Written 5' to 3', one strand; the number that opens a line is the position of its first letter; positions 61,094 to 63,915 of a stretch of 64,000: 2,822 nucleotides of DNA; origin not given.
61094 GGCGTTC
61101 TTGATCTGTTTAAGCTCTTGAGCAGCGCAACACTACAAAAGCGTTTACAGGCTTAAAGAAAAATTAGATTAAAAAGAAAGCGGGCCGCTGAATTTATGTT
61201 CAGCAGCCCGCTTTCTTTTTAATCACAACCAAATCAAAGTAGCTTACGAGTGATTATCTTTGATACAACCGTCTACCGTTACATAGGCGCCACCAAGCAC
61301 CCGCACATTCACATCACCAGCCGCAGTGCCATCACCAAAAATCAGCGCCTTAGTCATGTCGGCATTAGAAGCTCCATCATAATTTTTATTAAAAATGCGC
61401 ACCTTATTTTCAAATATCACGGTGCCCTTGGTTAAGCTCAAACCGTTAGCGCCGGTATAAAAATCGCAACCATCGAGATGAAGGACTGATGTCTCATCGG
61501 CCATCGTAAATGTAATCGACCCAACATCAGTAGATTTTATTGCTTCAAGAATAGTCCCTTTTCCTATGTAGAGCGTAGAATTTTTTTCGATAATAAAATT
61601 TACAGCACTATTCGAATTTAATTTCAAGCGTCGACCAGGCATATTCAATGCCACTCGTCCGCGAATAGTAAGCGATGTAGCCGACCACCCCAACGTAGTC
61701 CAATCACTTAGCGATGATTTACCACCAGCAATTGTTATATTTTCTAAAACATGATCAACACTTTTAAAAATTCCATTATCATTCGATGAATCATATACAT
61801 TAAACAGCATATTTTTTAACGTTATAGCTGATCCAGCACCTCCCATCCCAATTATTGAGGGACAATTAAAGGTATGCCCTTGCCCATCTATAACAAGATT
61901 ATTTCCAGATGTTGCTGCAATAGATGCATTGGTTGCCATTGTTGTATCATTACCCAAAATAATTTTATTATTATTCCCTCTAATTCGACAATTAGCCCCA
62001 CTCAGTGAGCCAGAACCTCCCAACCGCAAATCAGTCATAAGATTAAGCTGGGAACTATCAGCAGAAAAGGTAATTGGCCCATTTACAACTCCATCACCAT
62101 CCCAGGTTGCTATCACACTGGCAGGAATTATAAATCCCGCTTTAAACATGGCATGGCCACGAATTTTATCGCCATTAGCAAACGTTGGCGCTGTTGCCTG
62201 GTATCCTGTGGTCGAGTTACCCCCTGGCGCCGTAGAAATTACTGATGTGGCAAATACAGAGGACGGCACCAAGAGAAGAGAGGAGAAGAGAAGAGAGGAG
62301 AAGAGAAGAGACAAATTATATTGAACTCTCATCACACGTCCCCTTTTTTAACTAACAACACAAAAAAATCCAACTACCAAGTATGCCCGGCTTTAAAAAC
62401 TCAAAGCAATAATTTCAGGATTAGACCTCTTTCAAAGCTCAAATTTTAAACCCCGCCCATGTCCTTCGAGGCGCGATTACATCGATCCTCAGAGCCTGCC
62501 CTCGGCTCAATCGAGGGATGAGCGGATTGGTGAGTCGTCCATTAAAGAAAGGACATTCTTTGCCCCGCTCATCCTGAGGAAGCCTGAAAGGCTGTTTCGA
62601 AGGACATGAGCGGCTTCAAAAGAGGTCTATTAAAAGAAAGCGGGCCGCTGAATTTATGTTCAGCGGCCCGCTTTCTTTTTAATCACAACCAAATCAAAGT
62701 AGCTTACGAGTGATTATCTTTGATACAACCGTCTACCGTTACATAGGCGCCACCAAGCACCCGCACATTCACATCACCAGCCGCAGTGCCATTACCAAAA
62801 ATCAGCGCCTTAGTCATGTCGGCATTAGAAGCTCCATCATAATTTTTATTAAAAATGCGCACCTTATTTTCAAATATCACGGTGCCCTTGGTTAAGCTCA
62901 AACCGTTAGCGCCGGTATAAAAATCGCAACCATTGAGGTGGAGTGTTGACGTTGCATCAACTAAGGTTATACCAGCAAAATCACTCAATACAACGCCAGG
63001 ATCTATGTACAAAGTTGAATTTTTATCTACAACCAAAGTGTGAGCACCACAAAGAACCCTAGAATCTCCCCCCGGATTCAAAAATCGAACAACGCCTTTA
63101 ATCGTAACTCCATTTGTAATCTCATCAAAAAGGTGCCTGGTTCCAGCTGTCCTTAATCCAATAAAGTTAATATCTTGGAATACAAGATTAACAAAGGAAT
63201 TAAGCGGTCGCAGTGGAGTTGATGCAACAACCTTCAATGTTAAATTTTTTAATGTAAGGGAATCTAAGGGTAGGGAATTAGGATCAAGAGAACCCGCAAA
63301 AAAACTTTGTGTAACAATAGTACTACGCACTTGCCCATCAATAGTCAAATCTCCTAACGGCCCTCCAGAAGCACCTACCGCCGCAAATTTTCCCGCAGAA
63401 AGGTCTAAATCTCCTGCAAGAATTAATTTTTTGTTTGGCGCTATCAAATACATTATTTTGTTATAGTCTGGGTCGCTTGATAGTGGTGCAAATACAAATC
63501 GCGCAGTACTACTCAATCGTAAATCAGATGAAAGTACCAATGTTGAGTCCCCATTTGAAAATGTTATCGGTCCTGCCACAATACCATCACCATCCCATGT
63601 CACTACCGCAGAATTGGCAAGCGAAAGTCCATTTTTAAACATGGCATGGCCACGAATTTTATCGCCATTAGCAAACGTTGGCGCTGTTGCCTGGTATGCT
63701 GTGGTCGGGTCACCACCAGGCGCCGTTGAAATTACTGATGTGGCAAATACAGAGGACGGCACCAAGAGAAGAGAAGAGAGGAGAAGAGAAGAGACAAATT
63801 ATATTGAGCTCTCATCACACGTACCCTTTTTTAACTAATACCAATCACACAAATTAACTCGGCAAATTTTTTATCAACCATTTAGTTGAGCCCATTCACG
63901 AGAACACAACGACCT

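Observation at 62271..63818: CTCTT pentamer tract in the leader-peptide codons of two tandem surface-protein paralogues, as in Neisseria opa: 8 units in frame, 6 units out of frame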

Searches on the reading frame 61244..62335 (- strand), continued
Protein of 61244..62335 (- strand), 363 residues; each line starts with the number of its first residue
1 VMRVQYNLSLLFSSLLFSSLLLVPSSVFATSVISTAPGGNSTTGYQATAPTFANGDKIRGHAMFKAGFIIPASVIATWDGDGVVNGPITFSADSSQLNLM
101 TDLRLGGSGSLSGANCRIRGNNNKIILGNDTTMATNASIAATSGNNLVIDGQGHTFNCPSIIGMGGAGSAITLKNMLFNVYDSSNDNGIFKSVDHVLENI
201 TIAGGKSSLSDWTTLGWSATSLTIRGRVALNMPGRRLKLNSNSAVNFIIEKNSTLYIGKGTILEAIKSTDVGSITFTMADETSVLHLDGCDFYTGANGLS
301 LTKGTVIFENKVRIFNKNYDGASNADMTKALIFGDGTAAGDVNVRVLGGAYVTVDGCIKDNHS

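Call 67: find_encoding_contigs(protein=P0054, flank=3000, max_places=4)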
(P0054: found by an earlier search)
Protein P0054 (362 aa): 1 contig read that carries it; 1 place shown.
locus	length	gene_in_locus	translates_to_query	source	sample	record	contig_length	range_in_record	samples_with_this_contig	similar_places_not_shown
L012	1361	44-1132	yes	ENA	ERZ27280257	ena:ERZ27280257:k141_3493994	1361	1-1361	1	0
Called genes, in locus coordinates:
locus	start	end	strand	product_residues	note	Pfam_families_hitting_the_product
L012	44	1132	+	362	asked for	-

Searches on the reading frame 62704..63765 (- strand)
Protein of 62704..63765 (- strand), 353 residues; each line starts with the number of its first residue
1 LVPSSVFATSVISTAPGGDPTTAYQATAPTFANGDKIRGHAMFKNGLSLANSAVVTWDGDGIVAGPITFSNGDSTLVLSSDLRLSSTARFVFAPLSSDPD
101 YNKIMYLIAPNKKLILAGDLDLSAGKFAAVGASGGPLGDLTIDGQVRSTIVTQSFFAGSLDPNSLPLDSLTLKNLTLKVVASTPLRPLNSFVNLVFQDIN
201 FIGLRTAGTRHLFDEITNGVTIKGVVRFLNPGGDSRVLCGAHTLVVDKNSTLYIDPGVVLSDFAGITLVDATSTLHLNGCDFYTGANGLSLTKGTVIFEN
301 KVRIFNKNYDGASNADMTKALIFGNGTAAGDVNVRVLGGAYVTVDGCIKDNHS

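Call 6: search_protein_families(library=pfam, proteins=[window:62704-63765:-], max_evalue=1)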
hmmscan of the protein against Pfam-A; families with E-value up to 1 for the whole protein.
window:62704-63765:- (353 aa): 1 family
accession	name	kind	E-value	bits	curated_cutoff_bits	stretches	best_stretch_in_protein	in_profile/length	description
PF04599.17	Pox_G5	-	0.086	12.3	27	1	277-296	235-254/425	Poxvirus G5 protein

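Call 41: find_homologous_proteins(query=window:62707-63762:-)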
Query window:62707-63762:- (352 aa): 37 proteins with E <= 0.001 among 6829 candidates.
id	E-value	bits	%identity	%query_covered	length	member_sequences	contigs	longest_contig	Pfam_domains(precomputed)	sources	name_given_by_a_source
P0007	1.1e-222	756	99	100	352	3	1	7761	-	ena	-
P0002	7.7e-89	316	53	100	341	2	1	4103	-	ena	-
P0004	1.4e-88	315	53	99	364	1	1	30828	-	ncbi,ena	-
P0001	9.3e-85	303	52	99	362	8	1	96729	-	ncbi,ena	-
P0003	3.0e-82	294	51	100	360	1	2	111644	-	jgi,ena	jgi:hypothetical protein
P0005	7.8e-80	287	50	100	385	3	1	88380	-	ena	-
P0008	7.1e-63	231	41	97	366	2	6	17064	-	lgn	-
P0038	2.2e-59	219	43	88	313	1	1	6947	-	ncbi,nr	ncbi:hypothetical protein FJ364_01315 [Candidatus Dependentiae bacterium]|nr:hypothetical protein [C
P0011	2.1e-57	213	45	99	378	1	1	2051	-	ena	-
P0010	2.0e-54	203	40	97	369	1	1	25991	-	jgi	jgi:hypothetical protein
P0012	2.4e-54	203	42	99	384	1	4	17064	-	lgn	-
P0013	2.8e-54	202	42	100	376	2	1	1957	-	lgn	-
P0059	4.1e-54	202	40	98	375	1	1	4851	-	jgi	jgi:hypothetical protein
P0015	4.8e-53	198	42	99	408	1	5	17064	-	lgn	-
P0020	5.3e-53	198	42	97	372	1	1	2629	-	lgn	-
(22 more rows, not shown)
